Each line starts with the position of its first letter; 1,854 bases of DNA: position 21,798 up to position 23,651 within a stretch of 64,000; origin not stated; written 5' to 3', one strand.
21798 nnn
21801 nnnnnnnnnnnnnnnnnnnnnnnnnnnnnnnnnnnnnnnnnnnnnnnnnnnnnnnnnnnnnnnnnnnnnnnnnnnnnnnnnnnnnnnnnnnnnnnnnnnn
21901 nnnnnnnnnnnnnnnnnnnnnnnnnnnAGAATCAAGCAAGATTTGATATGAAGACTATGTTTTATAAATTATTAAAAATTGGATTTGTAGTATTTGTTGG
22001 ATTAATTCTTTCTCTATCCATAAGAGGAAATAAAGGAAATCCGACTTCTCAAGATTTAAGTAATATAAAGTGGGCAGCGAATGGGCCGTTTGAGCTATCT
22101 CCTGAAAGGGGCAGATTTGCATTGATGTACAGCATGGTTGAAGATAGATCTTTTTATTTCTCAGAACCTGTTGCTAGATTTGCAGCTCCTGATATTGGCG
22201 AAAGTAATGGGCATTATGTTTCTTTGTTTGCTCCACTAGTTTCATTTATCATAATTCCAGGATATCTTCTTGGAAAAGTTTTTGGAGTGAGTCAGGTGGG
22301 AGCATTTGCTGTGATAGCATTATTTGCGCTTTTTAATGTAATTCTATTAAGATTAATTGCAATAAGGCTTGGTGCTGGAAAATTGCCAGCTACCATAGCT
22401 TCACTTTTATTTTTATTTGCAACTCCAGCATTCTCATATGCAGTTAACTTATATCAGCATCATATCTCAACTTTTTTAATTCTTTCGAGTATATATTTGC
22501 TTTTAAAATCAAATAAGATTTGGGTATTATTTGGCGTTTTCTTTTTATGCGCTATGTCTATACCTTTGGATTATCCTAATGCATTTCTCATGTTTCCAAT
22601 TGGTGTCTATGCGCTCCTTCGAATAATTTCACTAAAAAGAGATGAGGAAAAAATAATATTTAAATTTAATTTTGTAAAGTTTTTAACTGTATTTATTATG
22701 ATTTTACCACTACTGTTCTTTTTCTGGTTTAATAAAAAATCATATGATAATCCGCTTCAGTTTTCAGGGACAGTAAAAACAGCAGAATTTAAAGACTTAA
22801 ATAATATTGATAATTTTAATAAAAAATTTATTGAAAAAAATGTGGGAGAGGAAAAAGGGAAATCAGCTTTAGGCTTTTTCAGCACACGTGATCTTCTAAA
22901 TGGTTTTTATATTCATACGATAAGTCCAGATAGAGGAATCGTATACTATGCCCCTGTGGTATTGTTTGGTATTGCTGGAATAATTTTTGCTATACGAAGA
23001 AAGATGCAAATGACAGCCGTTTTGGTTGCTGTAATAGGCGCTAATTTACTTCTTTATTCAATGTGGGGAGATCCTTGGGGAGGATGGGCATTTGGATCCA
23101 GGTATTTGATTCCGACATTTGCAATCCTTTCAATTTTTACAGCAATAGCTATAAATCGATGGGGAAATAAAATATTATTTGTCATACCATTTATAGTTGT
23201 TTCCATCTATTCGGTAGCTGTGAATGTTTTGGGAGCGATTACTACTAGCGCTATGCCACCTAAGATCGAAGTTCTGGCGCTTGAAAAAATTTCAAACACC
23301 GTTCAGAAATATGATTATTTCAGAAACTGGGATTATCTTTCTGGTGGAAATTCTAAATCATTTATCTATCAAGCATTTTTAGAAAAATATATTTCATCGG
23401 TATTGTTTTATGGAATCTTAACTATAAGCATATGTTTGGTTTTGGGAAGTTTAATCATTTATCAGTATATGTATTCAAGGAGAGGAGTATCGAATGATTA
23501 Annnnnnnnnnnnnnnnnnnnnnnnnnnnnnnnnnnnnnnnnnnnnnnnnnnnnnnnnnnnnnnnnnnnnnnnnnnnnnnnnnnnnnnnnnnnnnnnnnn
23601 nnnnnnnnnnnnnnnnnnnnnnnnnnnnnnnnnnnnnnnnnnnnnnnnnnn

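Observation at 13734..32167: Inverted, diverged duplication of a three-gene module (processive GT2 synthase, GT-C-A, GT-C-B) converging on the sortase locus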

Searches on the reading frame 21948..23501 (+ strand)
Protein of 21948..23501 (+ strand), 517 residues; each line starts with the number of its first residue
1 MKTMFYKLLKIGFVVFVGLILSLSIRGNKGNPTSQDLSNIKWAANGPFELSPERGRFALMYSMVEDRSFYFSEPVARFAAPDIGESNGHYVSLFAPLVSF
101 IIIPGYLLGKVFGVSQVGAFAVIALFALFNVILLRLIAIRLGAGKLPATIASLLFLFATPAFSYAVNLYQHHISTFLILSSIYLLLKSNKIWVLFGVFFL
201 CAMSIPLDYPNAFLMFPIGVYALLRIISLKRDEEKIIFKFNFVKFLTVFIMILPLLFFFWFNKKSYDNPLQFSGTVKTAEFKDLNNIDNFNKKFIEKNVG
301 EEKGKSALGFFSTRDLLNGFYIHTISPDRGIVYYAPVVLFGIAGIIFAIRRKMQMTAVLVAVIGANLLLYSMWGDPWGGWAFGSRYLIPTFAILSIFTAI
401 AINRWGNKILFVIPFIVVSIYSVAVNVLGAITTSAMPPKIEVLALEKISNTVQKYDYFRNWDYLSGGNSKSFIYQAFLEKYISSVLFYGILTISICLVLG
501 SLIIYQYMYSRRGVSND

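Call 7: search_protein_families(library=pfam, proteins=[window:21948-23501:+], max_evalue=0.01)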
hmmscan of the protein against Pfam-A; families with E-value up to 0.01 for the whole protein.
window:21948-23501:+ (517 aa): 0 families

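Call 8: search_protein_families(library=ncbifam, proteins=[window:21948-23501:+], max_evalue=0.1)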
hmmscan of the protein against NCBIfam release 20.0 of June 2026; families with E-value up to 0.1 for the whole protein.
window:21948-23501:+ (517 aa): 1 family
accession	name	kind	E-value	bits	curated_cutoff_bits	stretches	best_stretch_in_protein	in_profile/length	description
NF047440.1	LA3751_2_3_fam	subfamily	4.5e-14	52.1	200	1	80-432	73-388/460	LA_3751/LA_3752 family putative glycosyltransferase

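Call 13: search_solved_structures(query=window:21948-23501:+, max_evalue=1)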
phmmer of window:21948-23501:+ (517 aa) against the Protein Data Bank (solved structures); distinct sequences matched with E-value up to 1: 0.

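Call 17: find_homologous_proteins(query=window:21948-23501:+)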
Query window:21948-23501:+ (517 aa): 1224 proteins with E <= 0.001 among 8000 candidates; the best 120 are listed.
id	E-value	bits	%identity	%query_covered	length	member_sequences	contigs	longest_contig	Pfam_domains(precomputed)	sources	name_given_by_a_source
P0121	0.0e+0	1131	100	100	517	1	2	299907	-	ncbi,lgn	-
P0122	0.0e+0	1015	88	100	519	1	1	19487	-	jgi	-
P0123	6.6e-240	815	70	99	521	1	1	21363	-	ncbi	-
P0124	7.3e-209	713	64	97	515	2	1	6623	-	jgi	-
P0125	4.8e-201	687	62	95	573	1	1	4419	-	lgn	-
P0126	8.1e-201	686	60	100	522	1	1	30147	-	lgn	-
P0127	8.2e-201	686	60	100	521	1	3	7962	-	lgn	-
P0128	1.3e-199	683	60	98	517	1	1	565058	-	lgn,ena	-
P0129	4.3e-199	681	59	97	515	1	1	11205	-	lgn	-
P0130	2.3e-196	672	61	96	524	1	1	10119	-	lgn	-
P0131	4.3e-191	654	59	96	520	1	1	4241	-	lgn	-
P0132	1.2e-190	653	57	100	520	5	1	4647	-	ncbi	-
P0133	4.0e-190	651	59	97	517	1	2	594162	-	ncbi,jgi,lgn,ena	-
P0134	5.6e-190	651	58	98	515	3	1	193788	-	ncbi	-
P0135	1.9e-189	649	57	100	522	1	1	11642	-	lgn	-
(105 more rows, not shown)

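Call 35: predict_structure(alignment_id=A1)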
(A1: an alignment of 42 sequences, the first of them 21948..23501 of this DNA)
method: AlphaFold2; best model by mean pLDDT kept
length: 517 residues; sequences in the alignment: 42
mean_pLDDT: 88.5   pTM: 0.90
mean pLDDT of the five models: 88.5, 87.8, 87.3, 87.2, 85.2
residues with pLDDT >= 90: 362; 70-90: 103; 50-70: 20; < 50: 32
segments of 3 or more residues with pLDDT < 50: 285-311, 376-378
pLDDT, mean of each block of 10 residues (from residue 1): 88 97 95 90 80 92 97 93 90 95 98 96 98 98 96 98 95 98 96 97 94 95 88 79 94 97 94 81 49 42 41 71 86 95 97 96 94 61 90 98 95 97 97 79 70 82 93 96 98 98 94 61
secondary structure, 60 per line:
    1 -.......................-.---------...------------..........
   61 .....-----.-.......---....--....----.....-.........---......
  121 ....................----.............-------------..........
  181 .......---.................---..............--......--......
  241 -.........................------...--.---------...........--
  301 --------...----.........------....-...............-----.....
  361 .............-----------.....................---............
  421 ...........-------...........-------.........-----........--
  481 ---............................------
elements in order: H2-24 H51-65 H73-79 E83-86 E89-92 H97-101 H103-111 H115-140 H145-157 H171-187 H191-207 H211-224 E227-232 E235-240 H242-266 H288-298 H316-324 H331-334 H336-350 H356-373 H385-405 H409-431 H439-449 H457-465 H472-478 H484-511

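Call 40: fold_search(model_id=the predicted structure, library=pdb)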
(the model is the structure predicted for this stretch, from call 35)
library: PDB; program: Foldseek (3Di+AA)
matches with E <= 10: 301; with E <= 0.001: 8
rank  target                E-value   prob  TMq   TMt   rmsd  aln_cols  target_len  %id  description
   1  5ezm                  1.3e-05  1.00  0.47  0.46  10.1       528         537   12  Crystal Structure of ArnT from Cupriavidus metallidurans in the apo state (released 2016-02-17)
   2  5gmy_A                2.8e-05  1.00  0.37  0.24  21.5       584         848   13  Crystal structure of the Archaeoglobus fulgidus oligosaccharyltransferase (O29867_ARCFU) tethered with an acceptor pep (released 2017-02-01)
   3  7e9s_A                6.2e-05  1.00  0.37  0.24  21.1       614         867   13  Archaeal oligosaccharyltransferase AglB from Archaeoglobus fulgidus in complex with an inhibitory peptide and a dolich (released 2021-09-08)
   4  9i5k_A                6.7e-05  1.00  0.44  0.46  10.6       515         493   13  Structure of the Chaetomium thermophilum Pmt4 homodimer (C2 symmetry) (released 2025-12-24)
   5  5f15                  8.1e-05  1.00  0.42  0.41  11.2       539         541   12  Crystal Structure of ArnT from Cupriavidus metallidurans bound to Undecaprenyl phosphate (released 2016-02-17)
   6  3waj                  1.3e-04  1.00  0.40  0.27  19.6       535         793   12  Crystal structure of the Archaeoglobus fulgidus oligosaccharyltransferase (O29867_ARCFU) complex with Zn and sulfate (released 2013-10-30)
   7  3wak                  2.9e-04  1.00  0.36  0.24  19.9       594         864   13  Crystal structure of the Archaeoglobus fulgidus oligosaccharyltransferase (O29867_ARCFU) in the apo form (released 2013-10-30)
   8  9s6t_A                5.4e-04  1.00  0.47  0.51   7.9       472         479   12  Ternary cryo-EM structure of chicken ALG12 with Dol25-PP-GlcNAc2Man7, Dol25-P-Man, and Fab (released 2026-03-18)
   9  9dlh                  1.4e-03  1.00  0.42  0.37   6.4       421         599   12  donor substrate analog-bound AftB (released 2025-06-25)
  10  9n9j_I                2.8e-03  1.00  0.35  0.27  19.0       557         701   11  Structure of a GRP94 folding intermediate engaged with a CCDC134- and FKBP11-bound secretory translocon (released 2025-11-19)
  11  7bvc_A                3.2e-03  1.00  0.45  0.24  16.8       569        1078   12  Cryo-EM structure of Mycobacterium smegmatis arabinosyltransferase EmbA-EmbB-AcpM2 in complex with ethambutol (released 2020-04-29)
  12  6ftg_5                4.7e-03  1.00  0.44  0.37  14.9       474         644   11  Subtomogram average of OST-containing ribosome-translocon complexes from canine rough microsomal membranes (released 2018-03-21)
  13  6ezn_F                6.8e-03  1.00  0.41  0.34  13.9       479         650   11  Cryo-EM structure of the yeast oligosaccharyltransferase (OST) complex (released 2018-01-17)
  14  9i5l_A                7.1e-03  1.00  0.32  0.24   5.9       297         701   16  Structure of the Chaetomium thermophilum Pmt4 homodimer (C1 symmetry) (released 2025-12-24)
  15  9s6u_A                9.2e-03  1.00  0.44  0.42   7.8       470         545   11  Ternary cryo-EM structure of human ALG9 with Dol25-PP-GlcNAc2Man8, Dol25-P-Man and Fab (released 2026-03-18)
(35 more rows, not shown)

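Call 71: search_protein_families(library=pfam, alignment_id=A1, max_evalue=0.01)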
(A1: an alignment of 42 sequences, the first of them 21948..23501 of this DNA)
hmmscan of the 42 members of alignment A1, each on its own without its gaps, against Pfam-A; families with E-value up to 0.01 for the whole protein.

A. member 1, window:21948-23501:+ (517 aa): 0 families

B. families by the number of members that match (of 42 scanned): 3 families
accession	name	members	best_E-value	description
PF12832.13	MFS_1_like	1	0.00097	MFS_1 like family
PF15971.10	Mannosyl_trans4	1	0.0022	DolP-mannose mannosyltransferase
PF17248.7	DUF5317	1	0.003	Family of unknown function (DUF5317)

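Call 73: search_solved_structures(query=A1, max_evalue=1)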
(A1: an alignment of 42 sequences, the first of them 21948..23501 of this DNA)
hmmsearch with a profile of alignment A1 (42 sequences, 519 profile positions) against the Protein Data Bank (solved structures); distinct sequences matched with E-value up to 1: 0.
